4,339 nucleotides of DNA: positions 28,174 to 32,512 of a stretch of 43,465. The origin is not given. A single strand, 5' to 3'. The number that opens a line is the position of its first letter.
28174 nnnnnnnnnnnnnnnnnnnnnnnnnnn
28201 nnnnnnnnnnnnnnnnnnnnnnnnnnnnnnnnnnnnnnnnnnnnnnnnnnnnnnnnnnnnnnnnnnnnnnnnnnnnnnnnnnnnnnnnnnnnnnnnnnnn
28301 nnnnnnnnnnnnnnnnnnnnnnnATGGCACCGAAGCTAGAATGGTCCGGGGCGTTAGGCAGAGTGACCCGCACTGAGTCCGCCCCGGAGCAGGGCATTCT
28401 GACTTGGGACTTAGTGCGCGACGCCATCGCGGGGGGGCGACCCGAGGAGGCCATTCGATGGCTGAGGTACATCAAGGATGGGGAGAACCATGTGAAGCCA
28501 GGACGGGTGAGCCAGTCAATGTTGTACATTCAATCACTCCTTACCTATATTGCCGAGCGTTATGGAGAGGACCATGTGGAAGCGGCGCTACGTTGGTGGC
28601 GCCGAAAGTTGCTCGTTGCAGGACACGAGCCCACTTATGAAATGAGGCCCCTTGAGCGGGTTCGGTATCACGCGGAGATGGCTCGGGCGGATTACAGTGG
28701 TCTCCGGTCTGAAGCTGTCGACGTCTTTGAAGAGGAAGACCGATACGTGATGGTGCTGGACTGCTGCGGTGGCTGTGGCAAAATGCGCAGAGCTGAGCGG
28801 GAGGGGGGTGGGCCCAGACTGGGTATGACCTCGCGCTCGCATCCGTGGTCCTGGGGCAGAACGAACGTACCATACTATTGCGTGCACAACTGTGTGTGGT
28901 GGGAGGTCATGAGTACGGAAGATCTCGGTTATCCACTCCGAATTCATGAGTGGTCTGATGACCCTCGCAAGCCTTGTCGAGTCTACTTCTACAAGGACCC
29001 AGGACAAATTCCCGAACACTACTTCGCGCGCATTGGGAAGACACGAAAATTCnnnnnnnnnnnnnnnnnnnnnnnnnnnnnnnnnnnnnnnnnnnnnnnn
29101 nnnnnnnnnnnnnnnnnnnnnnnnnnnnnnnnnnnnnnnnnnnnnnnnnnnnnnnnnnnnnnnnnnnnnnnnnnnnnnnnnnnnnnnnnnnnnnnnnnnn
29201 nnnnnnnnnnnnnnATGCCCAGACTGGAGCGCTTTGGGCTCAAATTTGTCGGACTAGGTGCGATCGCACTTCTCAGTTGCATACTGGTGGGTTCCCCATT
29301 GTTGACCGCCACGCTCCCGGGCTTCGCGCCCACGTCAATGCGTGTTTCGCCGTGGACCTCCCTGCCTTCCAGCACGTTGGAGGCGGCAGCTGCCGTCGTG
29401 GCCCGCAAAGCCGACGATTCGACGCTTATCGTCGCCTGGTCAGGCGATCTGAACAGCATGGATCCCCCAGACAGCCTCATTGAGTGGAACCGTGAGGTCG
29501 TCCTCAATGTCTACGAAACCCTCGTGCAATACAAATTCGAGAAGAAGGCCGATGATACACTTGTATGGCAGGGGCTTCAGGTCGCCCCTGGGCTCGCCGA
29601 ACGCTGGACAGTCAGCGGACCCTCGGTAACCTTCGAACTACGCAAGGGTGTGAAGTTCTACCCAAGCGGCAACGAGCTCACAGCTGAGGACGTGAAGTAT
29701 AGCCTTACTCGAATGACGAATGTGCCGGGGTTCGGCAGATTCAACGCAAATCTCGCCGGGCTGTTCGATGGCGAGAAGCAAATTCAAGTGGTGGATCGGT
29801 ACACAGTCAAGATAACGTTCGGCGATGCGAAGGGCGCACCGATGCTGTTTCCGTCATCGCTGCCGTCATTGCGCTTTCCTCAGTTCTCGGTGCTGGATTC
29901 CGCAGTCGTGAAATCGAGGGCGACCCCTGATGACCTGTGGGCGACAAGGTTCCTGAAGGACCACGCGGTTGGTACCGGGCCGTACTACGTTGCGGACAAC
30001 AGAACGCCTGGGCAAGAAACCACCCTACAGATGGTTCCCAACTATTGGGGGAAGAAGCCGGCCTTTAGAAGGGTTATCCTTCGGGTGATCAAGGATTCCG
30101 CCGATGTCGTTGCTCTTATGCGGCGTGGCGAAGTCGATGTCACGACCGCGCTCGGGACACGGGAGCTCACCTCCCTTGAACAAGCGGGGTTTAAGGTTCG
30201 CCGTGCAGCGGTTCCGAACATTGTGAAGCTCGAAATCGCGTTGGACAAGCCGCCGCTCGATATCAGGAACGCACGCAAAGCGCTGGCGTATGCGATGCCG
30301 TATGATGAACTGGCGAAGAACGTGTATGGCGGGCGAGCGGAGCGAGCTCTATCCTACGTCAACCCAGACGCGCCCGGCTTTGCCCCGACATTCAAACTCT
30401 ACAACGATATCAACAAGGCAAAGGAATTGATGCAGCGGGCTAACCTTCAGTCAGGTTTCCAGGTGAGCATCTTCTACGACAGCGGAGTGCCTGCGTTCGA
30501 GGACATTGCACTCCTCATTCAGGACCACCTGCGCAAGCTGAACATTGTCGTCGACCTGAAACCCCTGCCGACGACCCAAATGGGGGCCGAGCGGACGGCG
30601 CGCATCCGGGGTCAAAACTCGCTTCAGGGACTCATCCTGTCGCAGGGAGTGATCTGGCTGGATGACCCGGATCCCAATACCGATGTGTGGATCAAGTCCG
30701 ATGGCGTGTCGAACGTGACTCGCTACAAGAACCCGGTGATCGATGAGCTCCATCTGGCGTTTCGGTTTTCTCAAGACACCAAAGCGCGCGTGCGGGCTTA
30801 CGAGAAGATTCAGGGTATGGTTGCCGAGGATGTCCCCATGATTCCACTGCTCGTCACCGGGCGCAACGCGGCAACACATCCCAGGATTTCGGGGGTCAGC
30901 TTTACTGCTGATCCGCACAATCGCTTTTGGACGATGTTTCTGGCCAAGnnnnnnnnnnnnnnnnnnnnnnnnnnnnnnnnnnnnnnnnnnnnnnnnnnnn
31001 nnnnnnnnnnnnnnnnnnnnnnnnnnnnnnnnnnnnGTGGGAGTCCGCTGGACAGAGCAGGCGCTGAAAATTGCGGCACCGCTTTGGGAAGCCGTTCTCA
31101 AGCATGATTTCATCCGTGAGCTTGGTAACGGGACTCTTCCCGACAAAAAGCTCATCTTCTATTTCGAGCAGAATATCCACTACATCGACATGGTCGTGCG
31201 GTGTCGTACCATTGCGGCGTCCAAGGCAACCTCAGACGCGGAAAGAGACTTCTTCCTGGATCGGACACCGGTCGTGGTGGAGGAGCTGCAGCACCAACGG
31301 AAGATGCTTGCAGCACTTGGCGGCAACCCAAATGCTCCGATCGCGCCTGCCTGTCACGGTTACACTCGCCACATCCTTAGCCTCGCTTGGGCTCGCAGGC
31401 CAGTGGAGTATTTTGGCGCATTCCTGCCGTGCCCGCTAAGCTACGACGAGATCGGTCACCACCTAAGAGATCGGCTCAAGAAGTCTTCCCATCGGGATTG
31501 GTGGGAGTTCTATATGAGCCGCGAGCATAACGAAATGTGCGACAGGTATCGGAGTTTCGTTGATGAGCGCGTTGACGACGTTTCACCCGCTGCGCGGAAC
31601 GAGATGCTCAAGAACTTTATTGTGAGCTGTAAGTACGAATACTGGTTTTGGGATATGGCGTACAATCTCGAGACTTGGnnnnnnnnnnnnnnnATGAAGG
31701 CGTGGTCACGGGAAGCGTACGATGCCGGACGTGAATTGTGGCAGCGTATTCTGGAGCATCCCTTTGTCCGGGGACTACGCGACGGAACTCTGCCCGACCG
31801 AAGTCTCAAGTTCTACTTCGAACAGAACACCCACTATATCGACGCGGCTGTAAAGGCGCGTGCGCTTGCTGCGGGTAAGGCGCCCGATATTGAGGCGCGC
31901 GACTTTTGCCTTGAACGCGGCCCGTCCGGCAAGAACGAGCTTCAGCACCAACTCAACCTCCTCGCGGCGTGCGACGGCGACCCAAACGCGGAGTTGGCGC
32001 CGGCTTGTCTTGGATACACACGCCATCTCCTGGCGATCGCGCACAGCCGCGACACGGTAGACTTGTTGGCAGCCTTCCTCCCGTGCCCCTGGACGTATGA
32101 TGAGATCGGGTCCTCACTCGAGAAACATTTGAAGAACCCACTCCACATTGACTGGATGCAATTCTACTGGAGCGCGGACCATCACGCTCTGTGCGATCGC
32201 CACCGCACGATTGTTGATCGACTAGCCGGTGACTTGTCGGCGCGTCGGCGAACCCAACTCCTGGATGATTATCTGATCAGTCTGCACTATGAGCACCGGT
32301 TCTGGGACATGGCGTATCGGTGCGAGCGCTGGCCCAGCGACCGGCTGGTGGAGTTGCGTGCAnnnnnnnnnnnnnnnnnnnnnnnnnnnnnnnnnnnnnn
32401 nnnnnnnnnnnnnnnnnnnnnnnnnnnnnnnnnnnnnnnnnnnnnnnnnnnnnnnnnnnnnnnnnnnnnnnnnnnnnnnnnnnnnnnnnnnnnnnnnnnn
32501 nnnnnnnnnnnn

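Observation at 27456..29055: Pair of uncharacterised Cys/His-motif paralogues directly downstream of a PaaK-type CoA ligase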

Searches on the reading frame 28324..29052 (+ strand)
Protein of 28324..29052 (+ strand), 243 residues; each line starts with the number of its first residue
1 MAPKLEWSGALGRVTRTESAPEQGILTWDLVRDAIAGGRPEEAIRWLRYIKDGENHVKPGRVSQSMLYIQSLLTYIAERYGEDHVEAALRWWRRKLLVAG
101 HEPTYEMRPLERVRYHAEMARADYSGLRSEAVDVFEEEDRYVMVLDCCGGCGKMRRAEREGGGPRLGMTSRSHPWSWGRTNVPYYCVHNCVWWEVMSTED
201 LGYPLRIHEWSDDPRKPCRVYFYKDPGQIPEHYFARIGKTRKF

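Call 4: search_protein_families(library=pfam, proteins=[window:28324-29052:+], max_evalue=0.1)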
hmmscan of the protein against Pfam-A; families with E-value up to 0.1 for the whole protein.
window:28324-29052:+ (243 aa): 1 family
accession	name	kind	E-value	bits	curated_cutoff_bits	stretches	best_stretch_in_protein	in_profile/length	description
PF07721.20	TPR_4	-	0.014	16.4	27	0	27-48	4-25/26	Tetratricopeptide repeat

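Call 5: search_protein_families(library=ncbifam, proteins=[window:28324-29052:+], max_evalue=0.1)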
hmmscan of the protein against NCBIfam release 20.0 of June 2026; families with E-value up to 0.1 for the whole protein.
window:28324-29052:+ (243 aa): 0 families

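Call 8: search_solved_structures(query=window:28324-29052:+, max_evalue=10)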
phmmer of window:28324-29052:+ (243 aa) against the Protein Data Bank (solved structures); distinct sequences matched with E-value up to 10: 1.
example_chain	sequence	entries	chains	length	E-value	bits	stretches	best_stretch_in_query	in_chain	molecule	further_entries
2pw9_A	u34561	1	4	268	2.6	10.4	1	129-162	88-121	Putative formate dehydrogenase accessory protein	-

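Call 40: find_homologous_proteins(query=window:28324-29052:+, max_evalue=1e-10)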
Query window:28324-29052:+ (243 aa): 24 proteins with E <= 1e-10 among 917 candidates.
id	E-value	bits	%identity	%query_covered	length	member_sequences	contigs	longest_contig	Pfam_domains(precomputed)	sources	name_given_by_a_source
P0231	8.4e-150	515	89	100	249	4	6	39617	-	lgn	-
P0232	7.6e-110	384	66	99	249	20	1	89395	-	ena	-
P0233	5.6e-106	372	65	99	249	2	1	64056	-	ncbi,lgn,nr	ncbi:MAG: hypothetical protein HYU29_05020 [Chloroflexi bacterium]|nr:hypothetical protein [Chlorofl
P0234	6.6e-104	365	64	98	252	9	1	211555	-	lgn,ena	-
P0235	1.0e-102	361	64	98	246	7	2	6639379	-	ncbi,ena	-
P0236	3.6e-102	359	62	98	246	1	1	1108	-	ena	-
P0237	1.9e-100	354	63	98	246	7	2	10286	-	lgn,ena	-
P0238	1.0e-99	351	60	100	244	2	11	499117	-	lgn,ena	-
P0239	7.9e-99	348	64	99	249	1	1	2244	-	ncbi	-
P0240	1.1e-98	348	61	98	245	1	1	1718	-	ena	-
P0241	8.6e-98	345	60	98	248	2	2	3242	-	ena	-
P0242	6.2e-91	322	59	99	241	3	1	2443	-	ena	-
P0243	2.1e-89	317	58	99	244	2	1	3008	-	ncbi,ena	-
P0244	7.0e-88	312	58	99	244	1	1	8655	-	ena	-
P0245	4.1e-87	310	58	99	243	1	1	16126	-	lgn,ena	-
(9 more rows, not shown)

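Call 41: find_encoding_contigs(protein=P0231, flank=8000, max_places=1)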
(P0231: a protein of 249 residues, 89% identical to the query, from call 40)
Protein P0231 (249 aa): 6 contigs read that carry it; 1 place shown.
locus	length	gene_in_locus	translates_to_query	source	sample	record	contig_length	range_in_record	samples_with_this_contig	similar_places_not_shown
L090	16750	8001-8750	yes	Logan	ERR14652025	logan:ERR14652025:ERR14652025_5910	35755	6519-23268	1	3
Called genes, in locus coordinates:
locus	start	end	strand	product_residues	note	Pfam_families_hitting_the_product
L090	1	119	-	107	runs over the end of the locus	-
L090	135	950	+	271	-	PF00581:Rhodanese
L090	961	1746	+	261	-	PF00753:Lactamase_B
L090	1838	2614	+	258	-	PF00106:adh_short, PF08659:KR, PF13561:adh_short_C2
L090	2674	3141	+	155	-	-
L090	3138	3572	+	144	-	PF01575:MaoC_dehydratas (weak)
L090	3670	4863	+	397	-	PF08442:ATP-grasp_2, PF13549:ATP-grasp_5 (weak), PF24948:Citrate_synth_N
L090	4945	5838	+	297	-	PF02629:CoA_binding, PF13380:CoA_binding_2, PF13607:Succ_CoA_lig, PF00549:Ligase_CoA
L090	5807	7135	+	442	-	PF00501:AMP-binding, PF14535:AMP-binding_C_2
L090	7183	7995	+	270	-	-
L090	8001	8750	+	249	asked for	-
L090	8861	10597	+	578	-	PF00496:SBP_bac_5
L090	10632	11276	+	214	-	PF03070:TENA_THI-4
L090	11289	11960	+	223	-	PF03070:TENA_THI-4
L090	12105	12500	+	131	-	PF00903:Glyoxalase, PF13468:Glyoxalase_3, PF13669:Glyoxalase_4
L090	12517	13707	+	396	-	PF02515:CoA_transf_3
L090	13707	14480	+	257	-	PF00392:GntR, PF07729:FCD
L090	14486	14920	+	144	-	PF02310:B12-binding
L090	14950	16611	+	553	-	PF01642:MM_CoA_mutase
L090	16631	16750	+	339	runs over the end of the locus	PF00296:Bac_luciferase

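Call 42: find_encoding_contigs(protein=P0235, flank=8000, max_places=1)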
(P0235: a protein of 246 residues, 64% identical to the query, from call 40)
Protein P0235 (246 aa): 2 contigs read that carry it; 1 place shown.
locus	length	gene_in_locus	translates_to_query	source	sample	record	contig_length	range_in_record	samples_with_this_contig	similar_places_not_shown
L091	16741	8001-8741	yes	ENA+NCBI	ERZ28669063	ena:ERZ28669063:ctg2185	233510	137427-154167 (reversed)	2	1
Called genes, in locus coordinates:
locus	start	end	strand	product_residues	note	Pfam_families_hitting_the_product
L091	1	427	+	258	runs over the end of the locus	PF01738:DLH, PF12146:Hydrolase_4 (faint), PF00326:Peptidase_S9 (faint)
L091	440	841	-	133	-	PF00254:FKBP_C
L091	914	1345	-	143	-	PF00903:Glyoxalase (weak), PF13468:Glyoxalase_3, PF13669:Glyoxalase_4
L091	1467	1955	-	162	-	-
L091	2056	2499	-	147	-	PF04075:F420H2_quin_red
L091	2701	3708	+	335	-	PF04909:Amidohydro_2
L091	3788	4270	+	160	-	PF11716:MDMPI_N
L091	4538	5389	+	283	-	PF00753:Lactamase_B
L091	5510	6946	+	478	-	PF11376:DUF3179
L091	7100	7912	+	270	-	-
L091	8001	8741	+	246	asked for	-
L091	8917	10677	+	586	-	PF00496:SBP_bac_5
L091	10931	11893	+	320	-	PF19300:BPD_transp_1_N, PF00528:BPD_transp_1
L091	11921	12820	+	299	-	PF00528:BPD_transp_1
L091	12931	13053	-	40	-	PF13561:adh_short_C2 (weak)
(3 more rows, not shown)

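Call 43: find_encoding_contigs(protein=P0234, flank=8000, max_places=1)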
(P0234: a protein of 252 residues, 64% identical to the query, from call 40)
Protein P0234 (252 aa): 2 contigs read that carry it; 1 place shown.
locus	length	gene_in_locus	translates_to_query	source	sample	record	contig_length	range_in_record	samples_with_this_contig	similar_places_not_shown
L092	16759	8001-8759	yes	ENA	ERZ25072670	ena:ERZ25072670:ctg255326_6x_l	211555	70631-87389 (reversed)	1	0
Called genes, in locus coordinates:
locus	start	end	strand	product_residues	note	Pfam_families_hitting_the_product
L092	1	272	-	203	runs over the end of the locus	PF00694:Aconitase_C, PF27512:LeuD, PF27434:LeuD_C (weak)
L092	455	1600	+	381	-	PF01609:DDE_Tnp_1, PF13751:DDE_Tnp_1_6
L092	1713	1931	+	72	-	-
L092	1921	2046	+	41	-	-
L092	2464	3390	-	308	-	PF12760:Zn_ribbon_IS1595, PF12762:DDE_Tnp_IS1595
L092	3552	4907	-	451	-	PF09587:PGA_cap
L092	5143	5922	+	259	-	PF00528:BPD_transp_1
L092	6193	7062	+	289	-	PF19300:BPD_transp_1_N (weak), PF00528:BPD_transp_1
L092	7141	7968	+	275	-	-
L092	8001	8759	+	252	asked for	-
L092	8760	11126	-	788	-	PF02515:CoA_transf_3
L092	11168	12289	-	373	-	PF04909:Amidohydro_2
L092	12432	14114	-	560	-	-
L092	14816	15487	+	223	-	PF00069:Pkinase, PF07714:PK_Tyr_Ser-Thr, PF13276:HTH_21, PF00665:rve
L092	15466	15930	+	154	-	PF00665:rve, PF13683:rve_3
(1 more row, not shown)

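Call 44: find_encoding_contigs(protein=P0232, flank=8000, max_places=1)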
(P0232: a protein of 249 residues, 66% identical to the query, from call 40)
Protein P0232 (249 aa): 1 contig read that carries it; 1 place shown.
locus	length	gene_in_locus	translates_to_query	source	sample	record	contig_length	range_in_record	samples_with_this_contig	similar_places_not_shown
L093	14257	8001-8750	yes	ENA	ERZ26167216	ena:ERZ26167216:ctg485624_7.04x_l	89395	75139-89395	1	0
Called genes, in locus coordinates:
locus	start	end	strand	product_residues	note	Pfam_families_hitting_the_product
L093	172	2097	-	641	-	-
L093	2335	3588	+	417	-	PF01264:Chorismate_synt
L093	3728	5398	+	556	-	PF01202:SKI, PF13685:Fe-ADH_2, PF01761:DHQ_synthase, PF24621:DHQS_C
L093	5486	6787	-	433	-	PF07690:MFS_1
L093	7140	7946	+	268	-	-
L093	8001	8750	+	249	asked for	-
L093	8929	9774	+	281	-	PF00378:ECH_1, PF16113:ECH_2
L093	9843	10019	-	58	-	-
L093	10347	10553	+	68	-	-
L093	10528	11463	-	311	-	PF13276:HTH_21, PF00665:rve, PF13683:rve_3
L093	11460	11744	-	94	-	PF01527:HTH_Tnp_1, PF13518:HTH_28 (weak)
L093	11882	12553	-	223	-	PF01925:TauE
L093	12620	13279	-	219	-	PF14333:DUF4389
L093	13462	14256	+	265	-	?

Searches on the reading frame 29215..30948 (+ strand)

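Call 4: search_protein_families(library=pfam, proteins=[window:29215-30948:+], max_evalue=0.1)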
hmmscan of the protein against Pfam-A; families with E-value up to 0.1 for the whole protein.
window:29215-30948:+ (578 aa): 1 family
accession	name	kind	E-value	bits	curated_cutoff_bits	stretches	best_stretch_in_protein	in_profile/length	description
PF00496.27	SBP_bac_5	-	4.8e-66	223.8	32.4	1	123-497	2-365/368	Bacterial extracellular solute-binding proteins, family 5 Middle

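Call 5: search_protein_families(library=ncbifam, proteins=[window:29215-30948:+], max_evalue=0.1)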
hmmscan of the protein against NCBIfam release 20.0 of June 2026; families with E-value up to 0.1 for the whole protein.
window:29215-30948:+ (578 aa): 11 families
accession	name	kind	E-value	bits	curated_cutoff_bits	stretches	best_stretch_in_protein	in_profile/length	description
NF045467.1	Opp4A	equivalog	1.9e-27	95.8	650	2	120-409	76-378/556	oligopeptide ABC transporter substrate-binding protein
TIGR02294.1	nickel_nikA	equivalog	9.5e-24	83.8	393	1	66-564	3-489/501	nickel ABC transporter substrate-binding protein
NF011689.0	PRK15109.1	equivalog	3.7e-22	78.7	560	1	122-560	78-522/547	ABC transporter substrate-binding protein SapA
NF011942.0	PRK15413.1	equivalog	1.4e-21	76.8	594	1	58-563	19-498/512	glutathione ABC transporter substrate-binding protein GsiB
NF043070.1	DppA_dipep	equivalog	1.4e-20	73.4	1005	1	121-421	72-378/535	dipeptide ABC transporter periplasmic-binding protein DppA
NF045468.1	Opp5A_nikA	equivalog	3.2e-20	72.1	600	1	119-413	53-320/488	nickel ABC transporter substrate-binding protein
NF047575.1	opine_bind_CntA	exception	5.6e-14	51.6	800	1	66-564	34-521/535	staphylopine-dependent metal ABC transporter substrate-binding lipoprotein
TIGR04028.1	SBP_KPN_01854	hypoth_equivalog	1.8e-12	46.6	468.5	1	114-573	32-505/509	TIGR04028 family ABC transporter substrate-binding protein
NF011684.0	PRK15104.1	equivalog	1.1e-08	34.2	947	1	64-561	34-524/543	oligopeptide ABC transporter substrate-binding protein OppA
NF007287.0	PRK09755.1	equivalog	8.3e-08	31.5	1098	1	286-560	241-515/535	ABC transporter substrate-binding protein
NF010149.0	PRK13626.1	equivalog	0.00039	19.2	476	0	124-176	165-217/552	HTH-type transcriptional regulator SgrR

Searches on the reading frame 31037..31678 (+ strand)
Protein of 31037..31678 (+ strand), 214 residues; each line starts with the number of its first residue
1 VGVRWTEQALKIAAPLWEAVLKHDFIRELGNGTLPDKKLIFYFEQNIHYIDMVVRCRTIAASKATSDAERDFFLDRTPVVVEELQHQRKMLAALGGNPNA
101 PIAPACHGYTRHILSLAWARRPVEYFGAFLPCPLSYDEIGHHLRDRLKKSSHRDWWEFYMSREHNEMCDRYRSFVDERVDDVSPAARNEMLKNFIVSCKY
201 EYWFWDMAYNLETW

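Call 4: search_protein_families(library=pfam, proteins=[window:31037-31678:+], max_evalue=0.1)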
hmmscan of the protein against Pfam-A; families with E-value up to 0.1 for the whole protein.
window:31037-31678:+ (214 aa): 1 family
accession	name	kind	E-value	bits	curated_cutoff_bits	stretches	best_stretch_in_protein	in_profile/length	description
PF03070.21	TENA_THI-4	-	3.7e-27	95.9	22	1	13-210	4-209/210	TENA/THI-4/PQQC family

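Call 5: search_protein_families(library=ncbifam, proteins=[window:31037-31678:+], max_evalue=0.1)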
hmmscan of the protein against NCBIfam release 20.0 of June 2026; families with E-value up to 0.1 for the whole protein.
window:31037-31678:+ (214 aa): 3 families
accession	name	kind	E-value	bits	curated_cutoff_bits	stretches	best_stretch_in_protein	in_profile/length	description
NF011301.0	PRK14713.1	equivalog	1.2e-31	110.2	512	1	4-211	321-529/534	bifunctional hydroxymethylpyrimidine kinase/phosphomethylpyrimidine kinase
TIGR04306.1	salvage_TenA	equivalog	1.6e-30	106.4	130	1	13-210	1-207/208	thiaminase II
NF007070.0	PRK09517.1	equivalog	1.5e-17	63.2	761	1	14-209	555-750/755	multifunctional thiamine-phosphate pyrophosphorylase/synthase/phosphomethylpyrimidine kinase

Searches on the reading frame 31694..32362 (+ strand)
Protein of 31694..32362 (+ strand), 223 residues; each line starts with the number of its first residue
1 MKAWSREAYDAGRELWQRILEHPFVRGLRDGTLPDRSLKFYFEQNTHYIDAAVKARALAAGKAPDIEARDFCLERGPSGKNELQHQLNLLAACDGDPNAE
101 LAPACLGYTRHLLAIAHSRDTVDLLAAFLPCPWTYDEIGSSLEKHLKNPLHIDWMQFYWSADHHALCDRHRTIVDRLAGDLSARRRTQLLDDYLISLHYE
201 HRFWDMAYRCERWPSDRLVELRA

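Call 4: search_protein_families(library=pfam, proteins=[window:31694-32362:+], max_evalue=0.1)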
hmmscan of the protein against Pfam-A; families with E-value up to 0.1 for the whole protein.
window:31694-32362:+ (223 aa): 1 family
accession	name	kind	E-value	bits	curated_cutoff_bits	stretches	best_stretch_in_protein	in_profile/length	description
PF03070.21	TENA_THI-4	-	1.4e-28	100.6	22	1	13-209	5-209/210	TENA/THI-4/PQQC family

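Call 5: search_protein_families(library=ncbifam, proteins=[window:31694-32362:+], max_evalue=0.1)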
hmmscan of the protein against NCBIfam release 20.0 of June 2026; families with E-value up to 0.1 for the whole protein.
window:31694-32362:+ (223 aa): 3 families
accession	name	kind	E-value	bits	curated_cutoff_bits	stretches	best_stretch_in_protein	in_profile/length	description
NF011301.0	PRK14713.1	equivalog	3.9e-32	111.7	512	1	3-212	321-531/534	bifunctional hydroxymethylpyrimidine kinase/phosphomethylpyrimidine kinase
TIGR04306.1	salvage_TenA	equivalog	9.3e-31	107.1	130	1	14-209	3-207/208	thiaminase II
NF007070.0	PRK09517.1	equivalog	1.1e-22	80.2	761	1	4-209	546-751/755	multifunctional thiamine-phosphate pyrophosphorylase/synthase/phosphomethylpyrimidine kinase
